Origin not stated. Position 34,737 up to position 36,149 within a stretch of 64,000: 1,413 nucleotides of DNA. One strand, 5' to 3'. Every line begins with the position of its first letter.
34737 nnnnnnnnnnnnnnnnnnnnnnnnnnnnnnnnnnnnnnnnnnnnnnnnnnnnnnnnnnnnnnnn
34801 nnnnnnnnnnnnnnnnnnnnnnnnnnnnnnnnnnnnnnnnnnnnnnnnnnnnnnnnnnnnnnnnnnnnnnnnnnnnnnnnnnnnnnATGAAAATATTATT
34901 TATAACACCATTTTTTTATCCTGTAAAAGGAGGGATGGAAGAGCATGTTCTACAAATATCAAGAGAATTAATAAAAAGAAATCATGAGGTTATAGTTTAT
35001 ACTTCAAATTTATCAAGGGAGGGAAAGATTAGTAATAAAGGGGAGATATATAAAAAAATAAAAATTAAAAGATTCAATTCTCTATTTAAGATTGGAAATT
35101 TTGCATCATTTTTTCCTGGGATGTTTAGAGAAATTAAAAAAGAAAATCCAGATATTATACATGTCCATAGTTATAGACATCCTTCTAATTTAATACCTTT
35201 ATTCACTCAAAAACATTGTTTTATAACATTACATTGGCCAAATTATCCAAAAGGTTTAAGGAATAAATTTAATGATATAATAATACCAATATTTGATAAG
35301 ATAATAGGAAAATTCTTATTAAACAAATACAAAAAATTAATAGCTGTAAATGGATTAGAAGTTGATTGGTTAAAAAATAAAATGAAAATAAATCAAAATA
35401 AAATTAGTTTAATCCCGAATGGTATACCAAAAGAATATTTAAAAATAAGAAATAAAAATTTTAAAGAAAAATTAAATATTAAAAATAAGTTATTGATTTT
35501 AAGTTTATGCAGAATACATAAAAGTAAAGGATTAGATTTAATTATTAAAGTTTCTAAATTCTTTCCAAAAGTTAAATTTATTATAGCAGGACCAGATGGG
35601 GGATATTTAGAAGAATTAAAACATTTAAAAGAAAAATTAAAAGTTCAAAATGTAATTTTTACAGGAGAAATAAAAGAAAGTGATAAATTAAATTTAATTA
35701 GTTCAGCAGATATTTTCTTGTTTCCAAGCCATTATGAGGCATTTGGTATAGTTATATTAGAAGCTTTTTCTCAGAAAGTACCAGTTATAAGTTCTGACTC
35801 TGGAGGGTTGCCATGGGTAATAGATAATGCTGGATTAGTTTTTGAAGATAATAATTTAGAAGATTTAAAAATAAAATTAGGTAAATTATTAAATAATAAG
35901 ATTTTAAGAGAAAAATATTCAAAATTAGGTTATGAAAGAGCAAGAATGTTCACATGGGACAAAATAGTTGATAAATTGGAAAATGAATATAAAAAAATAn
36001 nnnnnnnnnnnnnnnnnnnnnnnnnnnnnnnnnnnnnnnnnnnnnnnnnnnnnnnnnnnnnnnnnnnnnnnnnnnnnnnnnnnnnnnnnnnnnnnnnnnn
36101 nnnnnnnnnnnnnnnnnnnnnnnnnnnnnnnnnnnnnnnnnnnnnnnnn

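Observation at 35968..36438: Minimal SET-domain lysine methyltransferase embedded in, and overlapping, the glycosyltransferase operon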

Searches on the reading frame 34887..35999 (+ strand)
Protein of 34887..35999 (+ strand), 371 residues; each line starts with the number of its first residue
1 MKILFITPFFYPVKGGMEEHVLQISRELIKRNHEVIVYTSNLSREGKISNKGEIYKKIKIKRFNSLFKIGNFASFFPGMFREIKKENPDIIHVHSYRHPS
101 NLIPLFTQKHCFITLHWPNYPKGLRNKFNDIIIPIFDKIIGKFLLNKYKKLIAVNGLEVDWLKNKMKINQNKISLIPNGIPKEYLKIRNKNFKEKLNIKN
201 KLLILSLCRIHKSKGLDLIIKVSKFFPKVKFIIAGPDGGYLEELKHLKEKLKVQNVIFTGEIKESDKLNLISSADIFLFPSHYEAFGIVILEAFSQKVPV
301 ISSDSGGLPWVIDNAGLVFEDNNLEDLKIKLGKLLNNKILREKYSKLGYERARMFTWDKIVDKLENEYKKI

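Call 3: search_protein_families(library=pfam, proteins=[window:34887-35999:+], max_evalue=0.01)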
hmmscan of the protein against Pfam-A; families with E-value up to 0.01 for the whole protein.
window:34887-35999:+ (371 aa): 7 families
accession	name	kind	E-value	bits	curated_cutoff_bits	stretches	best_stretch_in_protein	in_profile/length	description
PF00534.26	Glycos_transf_1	-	2.5e-35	122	26.4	1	191-350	4-171/172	Glycosyl transferases group 1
PF13692.12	Glyco_trans_1_4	-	7.7e-24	85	27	1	203-337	3-142/142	Glycosyl transferases group 1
PF13439.12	Glyco_transf_4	-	1.5e-22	80.8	28.5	1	15-181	2-167/170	Glycosyltransferase Family 4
PF13477.12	Glyco_trans_4_2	-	2.7e-07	31.3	23.4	1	18-96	10-83/139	Glycosyl transferase 4-like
PF20706.3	GT4-conflict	-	5.4e-07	29.4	26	1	200-313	196-321/385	Family 4 Glycosyltransferase in conflict systems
PF13579.12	Glyco_trans_4_4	-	1.5e-06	29.1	29.7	1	15-179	1-158/158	Glycosyl transferase 4-like domain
PF13524.12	Glyco_trans_1_2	-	1.2e-05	25.7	25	1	227-365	13-143/144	Glycosyl transferase-like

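Call 50: find_homologous_proteins(query=window:34887-35999:+, max_evalue=1e-30)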
Query window:34887-35999:+ (371 aa): 192 proteins with E <= 1e-30 among 8000 candidates; the best 120 are listed.
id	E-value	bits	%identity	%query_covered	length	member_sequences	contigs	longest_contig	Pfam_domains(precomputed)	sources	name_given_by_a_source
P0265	2.0e-153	529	65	99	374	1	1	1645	PF00534.27,PF13579.13,PF13439.13,PF13692.13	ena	-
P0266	4.5e-153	528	68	99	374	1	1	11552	PF00534.27,PF13524.13,PF13439.13,PF13692.13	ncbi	-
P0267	2.9e-152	525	64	99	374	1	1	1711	PF00534.27,PF13477.13,PF13579.13,PF13439.13,PF13692.13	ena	-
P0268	1.7e-149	516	63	99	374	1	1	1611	PF00534.27,PF13579.13,PF13439.13,PF13692.13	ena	-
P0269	3.8e-149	515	63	99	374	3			PF00534.27,PF13579.13,PF13439.13,PF13692.13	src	-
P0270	1.2e-147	510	63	99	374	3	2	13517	PF00534.27,PF13477.13,PF13579.13,PF13439.13,PF20706.4,PF13692.13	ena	-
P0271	1.3e-145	503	61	99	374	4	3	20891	PF00534.27,PF13477.13,PF13579.13,PF13439.13,PF13692.13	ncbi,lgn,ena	-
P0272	6.5e-142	491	60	99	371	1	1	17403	PF00534.27,PF13579.13,PF13439.13,PF20706.4,PF13692.13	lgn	-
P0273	5.0e-136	472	58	99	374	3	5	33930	PF00534.27,PF13579.13,PF13439.13,PF13692.13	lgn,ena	-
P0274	7.3e-136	471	58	100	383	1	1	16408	PF00534.27,PF13477.13,PF13579.13,PF13524.13,PF13439.13,PF13692.13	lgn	-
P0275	8.7e-135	467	56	100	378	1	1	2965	PF00534.27,PF13579.13,PF13524.13,PF13439.13,PF20706.4,PF13692.13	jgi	-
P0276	1.5e-132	460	56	100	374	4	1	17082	PF00534.27,PF13477.13,PF13524.13,PF13439.13,PF13692.13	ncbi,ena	-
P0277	3.2e-130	452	55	100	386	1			PF00534.27,PF13579.13,PF13524.13,PF13439.13,PF20706.4,PF13692.13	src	-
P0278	1.6e-129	450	58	100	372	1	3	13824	PF00534.27,PF13477.13,PF13579.13,PF13524.13,PF13439.13,PF13692.13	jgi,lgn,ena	-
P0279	2.7e-129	449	58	100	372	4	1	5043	PF00534.27,PF13579.13,PF13524.13,PF13439.13,PF20706.4,PF13692.13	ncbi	-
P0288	1.6e-122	427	51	100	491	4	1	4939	PF00534.27,PF13477.13,PF13579.13,PF13524.13,PF13439.13,PF00856.34,PF20706.4,PF13692.13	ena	-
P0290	2.6e-121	423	52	100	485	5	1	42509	PF00534.27,PF13477.13,PF13579.13,PF13524.13,PF13439.13,PF00856.34,PF20706.4,PF13692.13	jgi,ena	-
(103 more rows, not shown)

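Call 52: find_encoding_contigs(protein=P0290, flank=10000, max_places=3)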
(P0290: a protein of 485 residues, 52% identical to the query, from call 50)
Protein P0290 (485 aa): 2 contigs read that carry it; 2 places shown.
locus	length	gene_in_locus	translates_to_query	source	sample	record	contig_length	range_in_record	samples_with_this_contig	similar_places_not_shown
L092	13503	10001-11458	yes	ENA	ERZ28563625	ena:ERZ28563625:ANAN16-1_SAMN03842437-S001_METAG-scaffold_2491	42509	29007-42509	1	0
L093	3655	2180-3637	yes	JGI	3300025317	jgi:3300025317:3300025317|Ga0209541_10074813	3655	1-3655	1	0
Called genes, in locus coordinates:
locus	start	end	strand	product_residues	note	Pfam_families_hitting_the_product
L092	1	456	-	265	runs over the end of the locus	PF03848:TehB (weak), PF13489:Methyltransf_23, PF05401:NodS, PF06325:PrmA, PF13847:Methyltransf_31, PF08241:Methyltransf_11, PF08242:Methyltransf_12, PF13649:Methyltransf_25, +2 more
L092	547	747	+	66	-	-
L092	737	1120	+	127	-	PF01850:PIN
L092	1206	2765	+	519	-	PF02310:B12-binding, PF04055:Radical_SAM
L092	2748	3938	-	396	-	PF13439:Glyco_transf_4, PF13477:Glyco_trans_4_2 (weak), PF13579:Glyco_trans_4_4, PF00534:Glycos_transf_1, PF13692:Glyco_trans_1_4, PF13524:Glyco_trans_1_2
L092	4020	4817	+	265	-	-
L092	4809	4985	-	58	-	-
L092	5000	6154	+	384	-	PF00404:Dockerin_1 (faint)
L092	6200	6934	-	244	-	PF01209:Ubie_methyltran, PF05148:Methyltransf_8 (weak), PF13489:Methyltransf_23, PF01135:PCMT (weak), PF08241:Methyltransf_11, PF08242:Methyltransf_12, PF13649:Methyltransf_25, PF13847:Methyltransf_31, +3 more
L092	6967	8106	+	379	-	PF13439:Glyco_transf_4, PF13477:Glyco_trans_4_2, PF13579:Glyco_trans_4_4, PF00534:Glycos_transf_1, PF13692:Glyco_trans_1_4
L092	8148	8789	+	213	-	PF08843:AbiEii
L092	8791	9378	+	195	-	-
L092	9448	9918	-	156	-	-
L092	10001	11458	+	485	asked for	PF13439:Glyco_transf_4, PF13477:Glyco_trans_4_2 (weak), PF13579:Glyco_trans_4_4, PF20706:GT4-conflict (weak), PF00534:Glycos_transf_1, PF13692:Glyco_trans_1_4, PF13524:Glyco_trans_1_2, PF00856:SET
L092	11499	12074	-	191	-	-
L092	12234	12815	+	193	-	PF01909:NTP_transf_2 (weak), PF18765:Polbeta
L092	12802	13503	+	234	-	?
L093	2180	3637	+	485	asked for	PF13439:Glyco_transf_4, PF13477:Glyco_trans_4_2 (weak), PF13579:Glyco_trans_4_4, PF20706:GT4-conflict (weak), PF00534:Glycos_transf_1, PF13692:Glyco_trans_1_4, PF13524:Glyco_trans_1_2, PF00856:SET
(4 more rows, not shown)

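Call 56: find_related_loci(query=A2, collection=metagenome_contigs, flank=6000)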
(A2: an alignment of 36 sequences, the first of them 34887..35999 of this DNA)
Query A2 (371 aa) in metagenome_contigs; peptide patterns used: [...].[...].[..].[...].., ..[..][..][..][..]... (x = any residue, [..] = any of these).
599 stretches matched a pattern (row limit reached: there are more); 567 encode a relative of the query (tblastn E <= 1e-3); the best 80 are kept; 80 distinct loci.
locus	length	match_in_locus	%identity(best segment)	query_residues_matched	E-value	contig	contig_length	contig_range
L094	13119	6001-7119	58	1-371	6e-142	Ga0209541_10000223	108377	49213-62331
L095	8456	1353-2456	60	1-369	4e-137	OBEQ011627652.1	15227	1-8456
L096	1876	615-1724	58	1-371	7e-145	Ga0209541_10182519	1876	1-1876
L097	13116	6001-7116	51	1-371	1e-127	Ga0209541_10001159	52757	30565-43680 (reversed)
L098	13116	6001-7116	51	1-371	1e-127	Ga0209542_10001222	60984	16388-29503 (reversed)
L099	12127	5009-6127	53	1-371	2e-127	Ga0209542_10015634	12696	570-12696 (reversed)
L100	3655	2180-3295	52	1-371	1e-129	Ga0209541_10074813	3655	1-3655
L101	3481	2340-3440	53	1-371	5e-129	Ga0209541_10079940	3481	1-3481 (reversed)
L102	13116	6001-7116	53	1-371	2e-124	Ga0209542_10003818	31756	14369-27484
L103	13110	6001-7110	53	1-371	2e-124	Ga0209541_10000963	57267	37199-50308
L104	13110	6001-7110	54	1-371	4e-124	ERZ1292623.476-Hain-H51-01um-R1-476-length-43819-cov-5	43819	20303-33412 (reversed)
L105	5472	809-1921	48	1-371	6e-122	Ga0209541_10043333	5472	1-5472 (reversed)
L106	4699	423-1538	53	1-371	5e-122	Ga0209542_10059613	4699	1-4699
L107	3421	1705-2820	52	1-371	5e-116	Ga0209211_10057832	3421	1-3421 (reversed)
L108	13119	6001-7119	50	1-371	2e-112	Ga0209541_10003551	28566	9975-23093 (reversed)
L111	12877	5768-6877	50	1-370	7e-109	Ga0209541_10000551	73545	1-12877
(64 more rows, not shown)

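Call 62: find_encoding_contigs(protein=P0266, flank=6000, max_places=2)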
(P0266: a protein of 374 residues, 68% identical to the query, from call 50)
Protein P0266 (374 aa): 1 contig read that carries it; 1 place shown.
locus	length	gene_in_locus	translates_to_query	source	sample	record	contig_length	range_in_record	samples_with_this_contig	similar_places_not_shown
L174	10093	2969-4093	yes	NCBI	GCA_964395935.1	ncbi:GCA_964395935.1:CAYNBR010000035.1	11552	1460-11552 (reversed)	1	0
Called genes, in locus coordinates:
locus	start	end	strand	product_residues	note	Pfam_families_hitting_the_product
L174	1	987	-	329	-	?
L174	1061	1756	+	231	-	PF00535:Glycos_transf_2, PF13641:Glyco_tranf_2_3 (weak)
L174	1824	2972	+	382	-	PF13439:Glyco_transf_4, PF13579:Glyco_trans_4_4 (weak), PF00534:Glycos_transf_1, PF13692:Glyco_trans_1_4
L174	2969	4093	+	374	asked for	PF13439:Glyco_transf_4, PF00534:Glycos_transf_1, PF13692:Glyco_trans_1_4, PF13524:Glyco_trans_1_2 (faint)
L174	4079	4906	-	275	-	-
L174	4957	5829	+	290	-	PF00535:Glycos_transf_2, PF13641:Glyco_tranf_2_3, PF13632:Glyco_trans_2_3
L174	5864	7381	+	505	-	PF13231:PMT_2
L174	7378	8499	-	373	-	PF04055:Radical_SAM, PF13186:SPASM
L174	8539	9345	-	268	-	PF00535:Glycos_transf_2, PF10111:Glyco_tranf_2_2 (faint)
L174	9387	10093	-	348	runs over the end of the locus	PF01370:Epimerase, PF04321:RmlD_sub_bind, PF05368:NmrA (weak), PF13460:NAD_binding_10 (weak), PF16363:GDP_Man_Dehyd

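Call 63: search_protein_families(library=pfam, proteins=[L105:3411-4205:-, L174:4079-4906:-, L108:7888-8112:+, L111:6883-7740:+, L092:11499-12074:-, L092:12802-13503:+], max_evalue=0.01)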
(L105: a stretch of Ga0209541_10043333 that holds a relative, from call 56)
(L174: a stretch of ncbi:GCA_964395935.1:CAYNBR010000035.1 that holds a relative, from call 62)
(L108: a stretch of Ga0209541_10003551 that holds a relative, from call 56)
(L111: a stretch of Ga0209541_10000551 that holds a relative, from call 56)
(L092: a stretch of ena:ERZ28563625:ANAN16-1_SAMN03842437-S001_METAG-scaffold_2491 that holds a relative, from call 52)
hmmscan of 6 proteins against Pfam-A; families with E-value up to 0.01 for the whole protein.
L105:3411-4205:- (264 aa): 3 families
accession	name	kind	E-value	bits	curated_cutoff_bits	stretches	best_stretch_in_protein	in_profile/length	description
PF06508.19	QueC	-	1.3e-42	146.2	22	1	17-248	3-207/210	Queuosine biosynthesis protein QueC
PF02540.23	NAD_synthase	-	1.8e-05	24.4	21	1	17-92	22-96/242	NAD synthase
PF02568.20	ThiI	-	3.4e-05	24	20.5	0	15-53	5-42/197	Thiamine biosynthesis protein (ThiI)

L174:4079-4906:- (275 aa): 0 families

L108:7888-8112:+ (74 aa): 0 families

L111:6883-7740:+ (285 aa): 4 families
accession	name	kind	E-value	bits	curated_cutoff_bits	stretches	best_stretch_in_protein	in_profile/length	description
PF00535.33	Glycos_transf_2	-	1.3e-33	116.8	23.3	1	5-161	1-164/168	Glycosyl transferase family 2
PF10111.15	Glyco_tranf_2_2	-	4.9e-07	29.9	27.3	1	5-97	1-97/276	Glycosyltransferase like family 2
PF13704.12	Glyco_tranf_2_4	-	1.1e-05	26.3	27.5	1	12-91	2-81/98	Glycosyl transferase family 2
PF13641.12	Glyco_tranf_2_3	-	7.9e-05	23.2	27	1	4-91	3-96/230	Glycosyltransferase like family 2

L092:11499-12074:- (191 aa): 0 families

L092:12802-13503:+ (234 aa): 1 family
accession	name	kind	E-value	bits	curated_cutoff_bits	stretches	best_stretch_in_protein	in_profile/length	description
PF00856.33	SET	-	4.6e-05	24.2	22.4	1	171-234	1-72/105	SET domain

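Call 74: predict_structure(alignment_id=A4)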
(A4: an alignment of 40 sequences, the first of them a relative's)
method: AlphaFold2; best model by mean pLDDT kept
length: 485 residues; sequences in the alignment: 40
mean_pLDDT: 82.6   pTM: 0.72
mean pLDDT of the five models: 82.6, 82.2, 81.5, 79.4, 71.2
residues with pLDDT >= 90: 297; 70-90: 88; 50-70: 29; < 50: 71
segments of 3 or more residues with pLDDT < 50: 379-409, 446-485
pLDDT, mean of each block of 10 residues (from residue 1): 97 89 96 98 92 98 92 90 97 94 95 87 79 92 96 91 95 92 92 96 94 90 98 95 98 98 94 95 67 89 77 82 92 97 93 91 96 73 34 31 42 85 81 70 50 39 46 34 32
secondary structure, 60 per line:
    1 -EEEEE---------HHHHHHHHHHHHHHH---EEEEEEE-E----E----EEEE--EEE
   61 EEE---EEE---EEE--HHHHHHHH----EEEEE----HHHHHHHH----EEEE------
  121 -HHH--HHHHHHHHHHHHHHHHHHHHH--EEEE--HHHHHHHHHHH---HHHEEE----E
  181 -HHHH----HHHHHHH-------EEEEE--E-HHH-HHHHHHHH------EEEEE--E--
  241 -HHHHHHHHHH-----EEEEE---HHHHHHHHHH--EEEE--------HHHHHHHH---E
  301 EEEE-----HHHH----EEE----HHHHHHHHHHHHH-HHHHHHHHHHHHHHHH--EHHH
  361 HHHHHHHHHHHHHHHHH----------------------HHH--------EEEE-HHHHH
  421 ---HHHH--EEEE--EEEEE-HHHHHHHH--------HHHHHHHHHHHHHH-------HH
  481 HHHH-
elements in order: E2-6 H16-30 E34-40 E52-55 E58-63 E67-69 E73-75 H78-85 E90-94 H99-106 E111-114 H127-147 E150-153 H156-166 E173-175 H182-185 H190-196 E204-208 H217-224 E231-235 H242-251 E257-261 H265-274 E277-280 H289-296 E300-304 H310-313 E318-320 H325-337 H339-354 H358-377 E411-414 H416-420 H424-427 E430-433 E436-440 H442-449 H458-471 H479-484
